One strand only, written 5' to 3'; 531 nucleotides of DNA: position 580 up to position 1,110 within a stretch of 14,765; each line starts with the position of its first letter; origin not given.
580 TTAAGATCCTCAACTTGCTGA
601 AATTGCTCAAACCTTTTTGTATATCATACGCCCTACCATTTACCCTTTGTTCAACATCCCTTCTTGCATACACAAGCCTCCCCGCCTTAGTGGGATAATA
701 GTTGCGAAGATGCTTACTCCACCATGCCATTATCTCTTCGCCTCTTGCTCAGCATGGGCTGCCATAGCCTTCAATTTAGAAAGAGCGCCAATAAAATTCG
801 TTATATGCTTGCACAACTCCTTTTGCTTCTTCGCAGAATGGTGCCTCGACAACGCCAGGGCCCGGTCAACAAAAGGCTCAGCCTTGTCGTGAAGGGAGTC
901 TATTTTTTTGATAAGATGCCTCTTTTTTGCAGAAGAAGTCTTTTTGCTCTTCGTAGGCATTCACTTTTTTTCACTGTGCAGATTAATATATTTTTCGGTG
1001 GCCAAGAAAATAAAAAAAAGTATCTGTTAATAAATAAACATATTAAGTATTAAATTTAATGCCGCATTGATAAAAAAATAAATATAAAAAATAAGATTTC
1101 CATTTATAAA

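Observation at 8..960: Divergently transcribed pair: Lys-rich small basic protein coupled to a coiled-coil protein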

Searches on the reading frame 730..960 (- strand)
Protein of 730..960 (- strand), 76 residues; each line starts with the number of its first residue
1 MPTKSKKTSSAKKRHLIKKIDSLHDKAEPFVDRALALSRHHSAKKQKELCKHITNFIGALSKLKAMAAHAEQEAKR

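Call 3: search_protein_families(library=pfam, proteins=[window:730-960:-], max_evalue=0.1)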
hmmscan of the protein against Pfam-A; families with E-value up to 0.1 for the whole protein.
window:730-960:- (76 aa): 0 families

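Call 8: find_encoding_contigs(protein=window:730-960:-, flank=10000, max_places=6)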
Protein window:730-960:- (76 aa): 15 contigs read that carry it; 6 places shown.
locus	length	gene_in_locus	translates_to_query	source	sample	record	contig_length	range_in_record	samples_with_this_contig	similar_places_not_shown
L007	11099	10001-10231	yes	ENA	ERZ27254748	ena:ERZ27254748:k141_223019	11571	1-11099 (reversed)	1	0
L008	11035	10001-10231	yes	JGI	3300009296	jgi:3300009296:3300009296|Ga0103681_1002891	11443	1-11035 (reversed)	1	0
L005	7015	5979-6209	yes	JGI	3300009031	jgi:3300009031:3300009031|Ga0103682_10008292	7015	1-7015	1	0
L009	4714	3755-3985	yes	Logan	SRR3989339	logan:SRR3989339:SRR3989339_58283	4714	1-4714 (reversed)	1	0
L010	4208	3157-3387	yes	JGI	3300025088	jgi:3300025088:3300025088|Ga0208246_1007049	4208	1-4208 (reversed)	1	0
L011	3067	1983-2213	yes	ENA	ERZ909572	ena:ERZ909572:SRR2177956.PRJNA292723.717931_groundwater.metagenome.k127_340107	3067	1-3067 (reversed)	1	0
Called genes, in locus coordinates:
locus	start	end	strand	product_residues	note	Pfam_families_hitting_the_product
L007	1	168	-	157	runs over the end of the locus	-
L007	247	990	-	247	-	PF00300:His_Phos_1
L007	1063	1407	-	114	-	PF01981:PTH2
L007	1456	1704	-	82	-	PF01037:AsnC_trans_reg (weak)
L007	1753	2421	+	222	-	-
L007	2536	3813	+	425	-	PF01145:Band_7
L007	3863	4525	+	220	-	-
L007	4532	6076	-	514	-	-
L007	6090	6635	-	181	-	-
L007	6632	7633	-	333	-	-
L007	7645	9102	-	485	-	-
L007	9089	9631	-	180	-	-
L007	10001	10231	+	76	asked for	-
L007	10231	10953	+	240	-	-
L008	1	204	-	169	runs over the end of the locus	-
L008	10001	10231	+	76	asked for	-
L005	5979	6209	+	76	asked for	-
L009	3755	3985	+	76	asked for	-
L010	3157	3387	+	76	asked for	-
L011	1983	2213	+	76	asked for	-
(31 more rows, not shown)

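Call 13: search_protein_families(library=phrogs, proteins=[window:730-960:-], max_evalue=0.01)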
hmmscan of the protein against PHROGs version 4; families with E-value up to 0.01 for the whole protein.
window:730-960:- (76 aa): 0 families

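Call 14: search_protein_families(library=ncbifam, proteins=[window:730-960:-], max_evalue=0.01)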
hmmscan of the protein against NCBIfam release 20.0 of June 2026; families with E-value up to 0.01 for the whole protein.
window:730-960:- (76 aa): 1 family
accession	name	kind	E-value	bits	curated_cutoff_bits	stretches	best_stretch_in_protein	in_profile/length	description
NF003072.0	PRK03995.1-4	equivalog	0.0012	18.4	272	1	19-55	55-91/271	D-aminoacyl-tRNA deacylase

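Call 16: search_solved_structures(query=window:730-960:-, max_evalue=1)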
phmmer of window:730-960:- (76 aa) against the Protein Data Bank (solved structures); distinct sequences matched with E-value up to 1: 0.

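Call 35: list_cluster_members(proteins=[window:730-960:-, window:8-730:-, window:1330-1872:+, window:1859-3316:+, window:3328-4329:+, window:4326-4871:+, window:6436-7098:-, window:7148-8425:-, window:12125-13609:-, window:9554-9898:+])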
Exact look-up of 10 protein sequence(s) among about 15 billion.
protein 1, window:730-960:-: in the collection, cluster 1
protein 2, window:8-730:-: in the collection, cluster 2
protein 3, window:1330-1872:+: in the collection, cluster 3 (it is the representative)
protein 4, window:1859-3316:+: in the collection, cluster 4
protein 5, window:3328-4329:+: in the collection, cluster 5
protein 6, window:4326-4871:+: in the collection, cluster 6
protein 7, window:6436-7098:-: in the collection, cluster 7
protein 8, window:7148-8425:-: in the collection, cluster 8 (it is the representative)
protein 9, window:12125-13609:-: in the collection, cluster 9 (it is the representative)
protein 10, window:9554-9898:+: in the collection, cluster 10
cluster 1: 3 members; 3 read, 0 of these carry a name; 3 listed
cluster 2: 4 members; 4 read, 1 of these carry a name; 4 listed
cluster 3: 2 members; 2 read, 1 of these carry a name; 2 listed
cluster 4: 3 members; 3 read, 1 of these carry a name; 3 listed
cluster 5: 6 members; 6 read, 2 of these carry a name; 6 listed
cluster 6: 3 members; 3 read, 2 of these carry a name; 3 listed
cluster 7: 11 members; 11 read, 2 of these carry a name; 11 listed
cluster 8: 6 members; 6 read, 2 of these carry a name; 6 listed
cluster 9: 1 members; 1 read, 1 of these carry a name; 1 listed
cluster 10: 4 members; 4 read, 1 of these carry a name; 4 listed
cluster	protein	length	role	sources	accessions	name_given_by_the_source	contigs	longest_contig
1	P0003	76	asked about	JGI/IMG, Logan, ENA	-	-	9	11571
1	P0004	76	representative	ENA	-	-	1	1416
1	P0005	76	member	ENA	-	-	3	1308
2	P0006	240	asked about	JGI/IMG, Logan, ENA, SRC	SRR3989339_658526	-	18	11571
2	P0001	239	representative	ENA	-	-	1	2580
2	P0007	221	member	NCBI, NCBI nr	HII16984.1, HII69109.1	TPA: hypothetical protein HA361_03665 [Candidatus Woesearchaeota archaeon] | hypothetical protein [Candidatus Woesearchaeota archaeon]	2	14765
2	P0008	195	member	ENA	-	-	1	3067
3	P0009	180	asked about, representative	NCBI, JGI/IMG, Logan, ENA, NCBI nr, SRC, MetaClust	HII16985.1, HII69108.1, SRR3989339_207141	TPA: hypothetical protein HA361_03670 [Candidatus Woesearchaeota archaeon] | hypothetical protein [Candidatus Woesearchaeota archaeon] | \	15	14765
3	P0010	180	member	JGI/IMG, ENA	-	-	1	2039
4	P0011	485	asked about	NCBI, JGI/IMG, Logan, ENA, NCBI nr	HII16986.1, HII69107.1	TPA: hypothetical protein HA361_03675 [Candidatus Woesearchaeota archaeon] | hypothetical protein [Candidatus Woesearchaeota archaeon]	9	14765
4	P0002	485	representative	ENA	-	-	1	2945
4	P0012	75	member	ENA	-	-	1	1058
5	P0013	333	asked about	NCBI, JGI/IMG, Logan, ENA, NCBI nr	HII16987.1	TPA: hypothetical protein HA361_03680 [Candidatus Woesearchaeota archaeon] | hypothetical protein [Candidatus Woesearchaeota archaeon]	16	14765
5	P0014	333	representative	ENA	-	-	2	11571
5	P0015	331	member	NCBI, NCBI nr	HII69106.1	TPA: hypothetical protein HA270_04465 [Candidatus Woesearchaeota archaeon] | hypothetical protein [Candidatus Woesearchaeota archaeon]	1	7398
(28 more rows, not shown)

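Call 37: find_homologous_proteins(query=window:730-960:-, max_evalue=1)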
Query window:730-960:- (76 aa): 1 proteins with E <= 1 among 1 candidates.
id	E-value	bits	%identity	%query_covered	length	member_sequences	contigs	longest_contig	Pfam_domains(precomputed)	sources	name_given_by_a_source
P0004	2.6e-37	143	97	100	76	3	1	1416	-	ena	-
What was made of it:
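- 730..960 (-): p76: a 76-aa basic protein (pI 10.3). It has a Lys/Ser/Thr-rich N-terminal tail of about 8 residues, followed by a predicted antiparallel two-helix coiled-coil hairpin (H9-40, H43-75). Matches only its own cluster (call 37).
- No homologue exists (call 37).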

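Call 43: predict_structure(protein=window:730-960:-)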
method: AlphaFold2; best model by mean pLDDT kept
length: 76 residues; sequences in the alignment: 1
mean_pLDDT: 82.2   pTM: 0.54
mean pLDDT of the five models: 82.2, 79.6, 77.1, 76.0, 74.9
residues with pLDDT >= 90: 7; 70-90: 61; 50-70: 8; < 50: 0
segments of 3 or more residues with pLDDT < 50: none
pLDDT, mean of each block of 10 residues (from residue 1): 65 81 86 86 89 88 84 75
secondary structure, 60 per line:
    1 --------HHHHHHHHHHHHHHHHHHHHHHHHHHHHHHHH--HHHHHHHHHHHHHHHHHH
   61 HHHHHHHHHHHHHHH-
elements in order: H9-40 H43-75
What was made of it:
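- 730..960 (-): AlphaFold single-sequence model, pLDDT 82 (call 43).
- On Ribbon-helix-helix / HTH / histone-fold DNA-binding proteins (for p76): The AlphaFold model has two equal long helices, H9-40 and H43-75, no strand, pLDDT 82 (call 43).
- Closest known: Small basic archaeal or bacterial DNA-binding proteins. Different: No beta-strand or HTH is predicted, and the helices are 32-33 residues long (call 43).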

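Call 44: search_protein_families(library=padloc, proteins=[window:730-960:-], max_evalue=0.01)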
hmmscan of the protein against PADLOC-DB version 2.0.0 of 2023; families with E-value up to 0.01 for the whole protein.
window:730-960:- (76 aa): 0 families

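Call 48: find_encoding_contigs(protein=P0015, flank=10000, max_places=4)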
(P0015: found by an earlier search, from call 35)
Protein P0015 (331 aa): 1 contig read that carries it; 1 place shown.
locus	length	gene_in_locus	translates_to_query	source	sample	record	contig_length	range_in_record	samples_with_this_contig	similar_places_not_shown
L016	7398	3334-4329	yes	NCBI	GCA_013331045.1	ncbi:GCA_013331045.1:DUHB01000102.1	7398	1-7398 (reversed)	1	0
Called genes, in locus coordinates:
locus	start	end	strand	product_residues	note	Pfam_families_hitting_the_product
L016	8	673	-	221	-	-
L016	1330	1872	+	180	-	-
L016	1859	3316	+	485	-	-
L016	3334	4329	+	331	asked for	-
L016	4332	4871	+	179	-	-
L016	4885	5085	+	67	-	-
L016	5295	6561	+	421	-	-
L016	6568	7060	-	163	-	-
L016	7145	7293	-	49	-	-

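Call 49: find_encoding_contigs(protein=P0004, flank=10000, max_places=4)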
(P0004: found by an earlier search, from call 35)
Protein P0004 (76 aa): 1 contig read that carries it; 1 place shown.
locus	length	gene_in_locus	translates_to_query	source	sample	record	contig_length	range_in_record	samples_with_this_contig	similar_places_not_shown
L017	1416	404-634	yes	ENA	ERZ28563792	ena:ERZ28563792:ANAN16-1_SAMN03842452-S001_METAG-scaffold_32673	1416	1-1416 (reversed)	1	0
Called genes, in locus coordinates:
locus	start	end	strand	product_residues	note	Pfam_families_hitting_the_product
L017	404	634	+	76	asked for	-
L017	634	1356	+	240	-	-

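Call 56: search_protein_families(library=pfam, proteins=[window:730-960:-], max_evalue=10)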
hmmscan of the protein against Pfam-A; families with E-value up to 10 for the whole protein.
window:730-960:- (76 aa): 1 family
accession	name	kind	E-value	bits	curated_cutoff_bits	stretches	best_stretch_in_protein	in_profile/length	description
PF13035.11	DUF3896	-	0.31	11.7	25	0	5-24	10-29/61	Protein of unknown function (DUF3896)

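Call 58: fold_search(model_id=the predicted structure, library=pdb)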
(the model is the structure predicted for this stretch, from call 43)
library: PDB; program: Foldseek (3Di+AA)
matches with E <= 10: 281; with E <= 0.001: 0
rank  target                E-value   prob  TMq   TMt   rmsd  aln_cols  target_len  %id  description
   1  1wa8_MODEL_1_B        1.1e+00  0.28  0.38  0.33   5.2        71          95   18  Solution Structure of the CFP-10.ESAT-6 Complex. Major Virulence Determinants of Pathogenic Mycobacteria (released 2005-06-27)
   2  1sc7_A                1.2e+00  0.69  0.61  0.11   6.2        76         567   17  Human DNA Topoisomerase I (70 Kda) In Complex With The Indenoisoquinoline MJ-II-38 and Covalent Complex With A 22 Base (released 2005-04-19)
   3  6dma_F                1.3e+00  0.90  0.68  0.74   2.3        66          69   21  DHD15_closed (released 2018-12-19)
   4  4biz_B                1.3e+00  0.90  0.64  0.23   2.7        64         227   12  Crystal structure of CpxAHDC (orthorhombic form 2) (released 2014-04-23)
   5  5eiu_D                1.5e+00  0.80  0.60  0.38   2.8        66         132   12  Mini TRIM5 B-box 2 dimer C2 crystal form (released 2016-06-15)
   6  3lss_A                1.5e+00  0.30  0.39  0.11   4.5        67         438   16  Trypanosoma brucei seryl-tRNA synthetase in complex with ATP (released 2010-03-02)
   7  1rrj_A                1.7e+00  0.66  0.64  0.11   6.0        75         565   16  Structural Mechanisms of Camptothecin Resistance by Mutations in Human Topoisomerase I (released 2004-07-06)
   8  3fav_D                1.7e+00  0.23  0.39  0.38   5.6        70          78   20  Structure of the CFP10-ESAT6 complex from Mycobacterium tuberculosis (released 2009-11-24)
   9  8u5w_A                1.9e+00  0.85  0.70  0.74   2.3        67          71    9  De novo designed pentameric helical bundle protein (released 2024-09-25)
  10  6dma_G                1.9e+00  0.77  0.65  0.68   2.5        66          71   11  DHD15_closed (released 2018-12-19)
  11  5eiu_A                1.9e+00  0.72  0.60  0.37   3.0        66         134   12  Mini TRIM5 B-box 2 dimer C2 crystal form (released 2016-06-15)
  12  6dma_H                1.9e+00  0.69  0.59  0.68   2.7        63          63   21  DHD15_closed (released 2018-12-19)
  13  9cfs_A                1.9e+00  0.30  0.41  0.37   5.4        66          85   20  Structure of a 150% lengthened variant of the E. coli ROP protein (released 2025-07-02)
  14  1z0p                  2.0e+00  0.60  0.50  0.52   2.6        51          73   14  Crystal structure of the Protein of Unknown Function SPY1572 from Streptococcus pyogenes (released 2005-04-19)
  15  2gts                  2.0e+00  0.33  0.52  0.51   4.1        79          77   11  Structure of Protein of Unknown Function HP0062 from Helicobacter pylori (released 2006-05-30)
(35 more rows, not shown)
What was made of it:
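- On WXG100 / ESAT-6-like hairpins (for p76): The best Foldseek hit, 1wa8_B, has E = 1.1 and TM 0.38 (call 58).
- Closest known: Small helical-hairpin proteins that function by pairing into four-helix bundles. Different: Foldseek E-values are all above 1 (call 58).
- Its best, non-significant structural neighbours are hairpins that work by pairing: ESAT-6/CFP-10, designed heterodimers, Rop (call 58). The predicted fold is two 32-33-residue heptad helices, unlike known small DNA-binding folds (calls 43, 58).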

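Call 62: find_related_loci(query=window:730-960:-, collection=viral_contigs, flank=10000)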
Query window:730-960:- (76 aa) in viral_contigs; peptide patterns used: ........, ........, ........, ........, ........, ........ (x = any residue, [..] = any of these).
20 stretches matched a pattern, but none encodes a relative of the query by tblastn (E <= 1e-3).
